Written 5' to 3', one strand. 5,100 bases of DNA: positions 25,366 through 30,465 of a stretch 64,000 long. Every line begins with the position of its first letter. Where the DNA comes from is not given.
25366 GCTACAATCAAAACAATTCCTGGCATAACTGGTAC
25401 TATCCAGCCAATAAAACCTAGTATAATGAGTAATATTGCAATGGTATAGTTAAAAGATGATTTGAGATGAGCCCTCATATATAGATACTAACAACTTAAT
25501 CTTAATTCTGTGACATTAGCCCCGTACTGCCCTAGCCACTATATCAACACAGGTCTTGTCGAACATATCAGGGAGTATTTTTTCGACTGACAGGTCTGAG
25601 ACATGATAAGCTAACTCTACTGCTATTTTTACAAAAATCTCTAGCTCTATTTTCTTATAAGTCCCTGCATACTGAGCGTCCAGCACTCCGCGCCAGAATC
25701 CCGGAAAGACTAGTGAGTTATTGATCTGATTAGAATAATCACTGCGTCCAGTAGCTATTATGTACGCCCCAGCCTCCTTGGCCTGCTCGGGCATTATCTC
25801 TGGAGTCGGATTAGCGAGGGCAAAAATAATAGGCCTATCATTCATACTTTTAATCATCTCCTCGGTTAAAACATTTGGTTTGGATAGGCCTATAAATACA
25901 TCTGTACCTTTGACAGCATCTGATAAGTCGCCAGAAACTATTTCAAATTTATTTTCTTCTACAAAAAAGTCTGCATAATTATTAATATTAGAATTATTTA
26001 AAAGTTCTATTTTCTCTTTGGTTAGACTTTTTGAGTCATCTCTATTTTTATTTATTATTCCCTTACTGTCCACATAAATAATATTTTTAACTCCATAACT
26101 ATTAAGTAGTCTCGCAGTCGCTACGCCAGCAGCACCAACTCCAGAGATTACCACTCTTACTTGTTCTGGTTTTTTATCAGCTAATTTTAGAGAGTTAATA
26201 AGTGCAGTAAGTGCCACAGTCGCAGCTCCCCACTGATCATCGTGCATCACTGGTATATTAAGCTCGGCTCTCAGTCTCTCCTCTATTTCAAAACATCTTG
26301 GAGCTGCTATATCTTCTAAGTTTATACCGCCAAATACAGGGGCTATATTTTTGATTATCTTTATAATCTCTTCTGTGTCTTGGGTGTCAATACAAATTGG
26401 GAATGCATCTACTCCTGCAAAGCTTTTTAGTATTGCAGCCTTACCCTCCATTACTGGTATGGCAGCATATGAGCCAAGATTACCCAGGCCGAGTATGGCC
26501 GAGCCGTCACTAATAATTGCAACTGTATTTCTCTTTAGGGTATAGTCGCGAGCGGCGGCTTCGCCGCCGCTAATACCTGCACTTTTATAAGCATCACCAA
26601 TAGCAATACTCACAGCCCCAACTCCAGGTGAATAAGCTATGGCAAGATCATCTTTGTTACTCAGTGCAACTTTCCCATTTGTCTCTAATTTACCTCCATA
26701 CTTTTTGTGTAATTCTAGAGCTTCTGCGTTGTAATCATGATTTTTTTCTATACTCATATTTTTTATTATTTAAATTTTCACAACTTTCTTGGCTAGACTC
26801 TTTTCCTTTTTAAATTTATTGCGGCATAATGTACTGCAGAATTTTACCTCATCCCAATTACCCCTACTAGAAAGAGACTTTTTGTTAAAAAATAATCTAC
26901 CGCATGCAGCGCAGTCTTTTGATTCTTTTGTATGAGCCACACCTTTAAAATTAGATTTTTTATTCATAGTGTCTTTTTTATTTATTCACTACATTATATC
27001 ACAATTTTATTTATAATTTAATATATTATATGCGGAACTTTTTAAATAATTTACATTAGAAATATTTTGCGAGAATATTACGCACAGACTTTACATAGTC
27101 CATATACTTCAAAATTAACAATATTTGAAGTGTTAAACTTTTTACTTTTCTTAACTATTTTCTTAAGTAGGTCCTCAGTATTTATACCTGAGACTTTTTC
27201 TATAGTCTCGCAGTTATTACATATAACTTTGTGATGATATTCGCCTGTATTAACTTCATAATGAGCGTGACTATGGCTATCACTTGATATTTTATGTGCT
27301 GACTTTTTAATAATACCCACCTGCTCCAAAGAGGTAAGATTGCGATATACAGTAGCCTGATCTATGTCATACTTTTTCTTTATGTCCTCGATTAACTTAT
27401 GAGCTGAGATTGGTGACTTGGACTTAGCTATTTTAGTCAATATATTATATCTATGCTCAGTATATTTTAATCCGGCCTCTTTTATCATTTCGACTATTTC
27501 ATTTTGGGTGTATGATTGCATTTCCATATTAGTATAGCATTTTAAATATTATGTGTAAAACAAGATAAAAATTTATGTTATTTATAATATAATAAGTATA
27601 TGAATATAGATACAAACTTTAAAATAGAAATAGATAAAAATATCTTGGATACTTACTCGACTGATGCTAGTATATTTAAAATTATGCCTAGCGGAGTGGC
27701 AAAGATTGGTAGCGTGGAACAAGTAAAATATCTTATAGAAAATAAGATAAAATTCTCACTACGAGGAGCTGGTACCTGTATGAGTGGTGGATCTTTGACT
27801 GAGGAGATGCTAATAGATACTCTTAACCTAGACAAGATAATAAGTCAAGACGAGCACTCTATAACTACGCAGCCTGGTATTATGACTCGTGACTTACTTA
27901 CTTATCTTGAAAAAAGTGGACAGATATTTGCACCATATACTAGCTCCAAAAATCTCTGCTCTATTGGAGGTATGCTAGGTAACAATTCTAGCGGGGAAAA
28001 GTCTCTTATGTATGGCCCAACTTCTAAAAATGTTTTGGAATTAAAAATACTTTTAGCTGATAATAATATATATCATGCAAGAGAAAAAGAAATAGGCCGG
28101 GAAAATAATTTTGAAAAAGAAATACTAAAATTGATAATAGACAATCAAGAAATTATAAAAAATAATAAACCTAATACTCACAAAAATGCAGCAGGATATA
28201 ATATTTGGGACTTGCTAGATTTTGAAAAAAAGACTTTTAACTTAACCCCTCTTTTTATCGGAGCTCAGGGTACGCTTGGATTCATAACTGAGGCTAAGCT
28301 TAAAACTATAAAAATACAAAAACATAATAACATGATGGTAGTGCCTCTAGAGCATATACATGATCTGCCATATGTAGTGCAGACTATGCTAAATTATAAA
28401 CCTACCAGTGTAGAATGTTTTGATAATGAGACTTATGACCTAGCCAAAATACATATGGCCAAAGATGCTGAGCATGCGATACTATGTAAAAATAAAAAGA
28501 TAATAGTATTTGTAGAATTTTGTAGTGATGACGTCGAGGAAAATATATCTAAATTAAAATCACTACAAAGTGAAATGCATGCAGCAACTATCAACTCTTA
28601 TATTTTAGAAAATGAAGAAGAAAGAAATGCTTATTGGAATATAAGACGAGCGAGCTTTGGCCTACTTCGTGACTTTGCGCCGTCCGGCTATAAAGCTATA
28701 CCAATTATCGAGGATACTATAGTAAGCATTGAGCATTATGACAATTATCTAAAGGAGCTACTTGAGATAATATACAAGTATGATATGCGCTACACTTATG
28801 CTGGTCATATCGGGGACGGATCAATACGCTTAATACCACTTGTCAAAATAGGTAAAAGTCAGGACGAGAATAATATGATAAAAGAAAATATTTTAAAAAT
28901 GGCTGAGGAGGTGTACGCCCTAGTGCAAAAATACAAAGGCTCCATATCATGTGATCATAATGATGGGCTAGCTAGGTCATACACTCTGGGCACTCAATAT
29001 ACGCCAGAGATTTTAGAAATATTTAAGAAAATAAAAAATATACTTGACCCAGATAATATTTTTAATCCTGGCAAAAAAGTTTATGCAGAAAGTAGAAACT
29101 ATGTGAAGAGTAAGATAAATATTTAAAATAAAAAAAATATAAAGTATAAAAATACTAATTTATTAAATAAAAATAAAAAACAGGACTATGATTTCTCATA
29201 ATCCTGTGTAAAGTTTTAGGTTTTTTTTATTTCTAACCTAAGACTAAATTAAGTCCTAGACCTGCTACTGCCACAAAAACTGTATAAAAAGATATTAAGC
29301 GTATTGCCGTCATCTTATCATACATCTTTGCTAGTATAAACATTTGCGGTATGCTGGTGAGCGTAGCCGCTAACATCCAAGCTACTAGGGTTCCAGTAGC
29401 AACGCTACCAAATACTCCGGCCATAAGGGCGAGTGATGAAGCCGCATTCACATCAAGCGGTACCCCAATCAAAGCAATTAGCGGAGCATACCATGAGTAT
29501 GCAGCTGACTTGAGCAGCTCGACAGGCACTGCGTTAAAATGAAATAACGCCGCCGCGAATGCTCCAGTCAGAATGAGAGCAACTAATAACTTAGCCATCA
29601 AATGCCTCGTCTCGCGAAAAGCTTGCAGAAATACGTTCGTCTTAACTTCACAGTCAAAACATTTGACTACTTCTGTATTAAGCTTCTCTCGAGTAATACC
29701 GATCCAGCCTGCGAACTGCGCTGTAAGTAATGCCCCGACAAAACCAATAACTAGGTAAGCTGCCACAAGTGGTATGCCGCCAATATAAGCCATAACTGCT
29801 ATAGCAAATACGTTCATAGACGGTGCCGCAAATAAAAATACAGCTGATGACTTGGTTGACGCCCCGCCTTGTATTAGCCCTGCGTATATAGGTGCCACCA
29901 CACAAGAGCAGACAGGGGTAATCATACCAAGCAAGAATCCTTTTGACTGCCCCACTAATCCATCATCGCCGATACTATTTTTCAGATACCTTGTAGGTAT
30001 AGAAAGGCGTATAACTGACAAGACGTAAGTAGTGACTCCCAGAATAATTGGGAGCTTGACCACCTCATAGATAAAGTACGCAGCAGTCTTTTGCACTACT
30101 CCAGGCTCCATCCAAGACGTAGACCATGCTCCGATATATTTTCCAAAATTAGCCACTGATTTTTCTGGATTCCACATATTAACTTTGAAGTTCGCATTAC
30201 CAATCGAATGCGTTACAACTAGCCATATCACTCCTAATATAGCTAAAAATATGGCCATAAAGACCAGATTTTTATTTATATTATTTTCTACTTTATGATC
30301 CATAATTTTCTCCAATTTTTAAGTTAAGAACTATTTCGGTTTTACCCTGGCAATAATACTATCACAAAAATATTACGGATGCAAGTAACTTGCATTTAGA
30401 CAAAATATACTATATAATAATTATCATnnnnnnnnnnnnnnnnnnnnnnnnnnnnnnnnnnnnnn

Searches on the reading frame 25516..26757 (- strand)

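Call 59: search_protein_families(library=ncbifam, proteins=[window:25516-26757:-], max_evalue=0.001)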
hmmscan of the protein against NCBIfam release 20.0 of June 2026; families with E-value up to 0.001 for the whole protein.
window:25516-26757:- (413 aa): 3 families
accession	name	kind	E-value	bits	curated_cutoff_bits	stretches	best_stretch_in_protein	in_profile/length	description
NF009501.0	PRK12861.1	subfamily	1.1e-87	294.9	1178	1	12-379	10-353/764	NADP-dependent malic enzyme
NF010052.0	PRK13529.1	subfamily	2e-23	82.9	326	1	132-400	232-515/564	oxaloacetate-decarboxylating malate dehydrogenase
NF041582.1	malolactic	exception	1.3e-11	43.9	850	1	147-361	229-458/536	malolactic enzyme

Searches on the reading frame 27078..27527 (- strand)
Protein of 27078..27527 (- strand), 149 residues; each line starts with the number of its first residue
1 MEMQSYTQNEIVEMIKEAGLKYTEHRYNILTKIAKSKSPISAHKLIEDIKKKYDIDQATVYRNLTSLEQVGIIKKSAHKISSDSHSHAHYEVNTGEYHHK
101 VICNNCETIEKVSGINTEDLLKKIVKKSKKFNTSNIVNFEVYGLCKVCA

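Call 59: search_protein_families(library=ncbifam, proteins=[window:27078-27527:-], max_evalue=0.001)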
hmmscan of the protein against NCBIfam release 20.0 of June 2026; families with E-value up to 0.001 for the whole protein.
window:27078-27527:- (149 aa): 10 families
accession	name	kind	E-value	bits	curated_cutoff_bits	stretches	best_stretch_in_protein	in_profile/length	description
NF052545.1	TransRegPerRClab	equivalog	2.6e-14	53.4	180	1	9-148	2-134/138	transcriptional regulator PerR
NF008646.0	PRK11639.1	equivalog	6.5e-11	42.2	167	1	13-148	15-146/171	zinc uptake transcriptional repressor Zur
NF051892.1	TransRegFurBacil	equivalog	9.3e-11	42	220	1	9-148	6-143/149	ferric iron uptake transcriptional regulator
NF051891.1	TransRegFurHelico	equivalog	1.6e-10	41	200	1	11-148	14-145/148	ferric iron uptake transcriptional regulator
NF006999.0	PRK09462.1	equivalog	6.1e-10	38.9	146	1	13-145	6-133/148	ferric iron uptake transcriptional regulator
NF047406.1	TransRegPerRTherm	equivalog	2.6e-07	30.9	200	1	22-148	6-125/130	manganese-dependent transcriptional regulator PerR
NF045677.1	FeRespRegIrr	equivalog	7.6e-06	26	170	1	13-107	2-93/127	Fur family transcriptional regulator Irr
NF045678.1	TransRegIrrA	equivalog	1.2e-05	25.2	150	1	7-107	5-102/138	iron response transcriptional regulator IrrA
NF053606.1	Sta1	subfamily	4.7e-05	23.4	80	1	24-102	20-93/100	Sta1 family transcriptional regulator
NF005061.0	PRK06474.1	equivalog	0.0001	22.3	121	1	23-98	10-81/178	hypothetical protein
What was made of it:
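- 27078..27527 (-): Fur-family regulator, the presumed binder of the operator; here 9 kb from the ATPase. NCBIfam PerR/Zur/Fur hits all fall below their cut-offs (call 59).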

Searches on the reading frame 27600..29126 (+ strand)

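Call 59: search_protein_families(library=ncbifam, proteins=[window:27600-29126:+], max_evalue=0.001)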
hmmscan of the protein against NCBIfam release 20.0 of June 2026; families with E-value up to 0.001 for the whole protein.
window:27600-29126:+ (508 aa): 6 families
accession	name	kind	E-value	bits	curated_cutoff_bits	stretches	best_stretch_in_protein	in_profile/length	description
NF049975.1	2HglutDHaseYdiJ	equivalog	1.6e-68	231.5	1350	1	18-496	40-542/1018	D-2-hydroxyglutarate dehydrogenase YdiJ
TIGR00387.1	glcD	equivalog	1.9e-54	185.1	567.9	2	210-492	144-413/413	glycolate oxidase subunit GlcD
NF008408.0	PRK11230.1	equivalog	1.6e-33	116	897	2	210-496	201-474/499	glycolate oxidase subunit GlcD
NF008439.0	PRK11282.1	equivalog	2.2e-11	43.2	284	0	39-152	12-128/358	glycolate oxidase subunit GlcE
TIGR01678.1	FAD_lactone_ox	subfamily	2.7e-07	29.9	396.8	1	22-161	7-150/438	sugar 1,4-lactone oxidase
TIGR01677.1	pln_FAD_oxido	subfamily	0.00048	18.7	383.1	0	59-135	74-150/560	FAD-dependent oxidoreductase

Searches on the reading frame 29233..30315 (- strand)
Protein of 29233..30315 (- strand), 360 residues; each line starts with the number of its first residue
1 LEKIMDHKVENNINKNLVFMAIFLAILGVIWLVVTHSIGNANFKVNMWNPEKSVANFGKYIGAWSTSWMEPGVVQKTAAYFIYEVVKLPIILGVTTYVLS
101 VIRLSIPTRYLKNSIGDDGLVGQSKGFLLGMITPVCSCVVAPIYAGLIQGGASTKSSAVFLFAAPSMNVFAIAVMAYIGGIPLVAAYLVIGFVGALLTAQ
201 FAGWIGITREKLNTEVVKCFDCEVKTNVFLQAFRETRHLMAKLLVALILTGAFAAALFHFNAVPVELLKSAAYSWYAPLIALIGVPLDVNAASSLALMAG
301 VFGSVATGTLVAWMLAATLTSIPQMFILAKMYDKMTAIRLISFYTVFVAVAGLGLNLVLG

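Call 3: search_protein_families(library=pfam, proteins=[window:29233-30315:-], max_evalue=0.01)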
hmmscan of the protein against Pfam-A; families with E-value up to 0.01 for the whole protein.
window:29233-30315:- (360 aa): 1 family
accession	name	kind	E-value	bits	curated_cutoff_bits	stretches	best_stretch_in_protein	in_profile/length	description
PF03773.19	ArsP_1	-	1.8e-22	80.3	32.3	1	79-353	7-290/294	Predicted permease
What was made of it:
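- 29233..30315 (-): ArsP_1-type permease sharing the operator-bearing divergent promoter. Pfam ArsP_1 at 1.8e-22 (call 3).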

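Call 4: search_protein_families(library=ncbifam, proteins=[window:29233-30315:-], max_evalue=0.01)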
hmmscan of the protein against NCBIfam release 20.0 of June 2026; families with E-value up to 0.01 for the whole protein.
window:29233-30315:- (360 aa): 2 families
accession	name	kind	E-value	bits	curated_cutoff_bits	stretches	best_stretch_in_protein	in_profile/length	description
NF033936.1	CuZnOut_SO0444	equivalog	4.4e-14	52.4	300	2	98-211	18-127/351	SO_0444 family Cu/Zn efflux transporter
NF040736.1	efflux_SaoE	equivalog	6.5e-09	35.5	325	1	103-357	33-296/352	efflux transporter SaoE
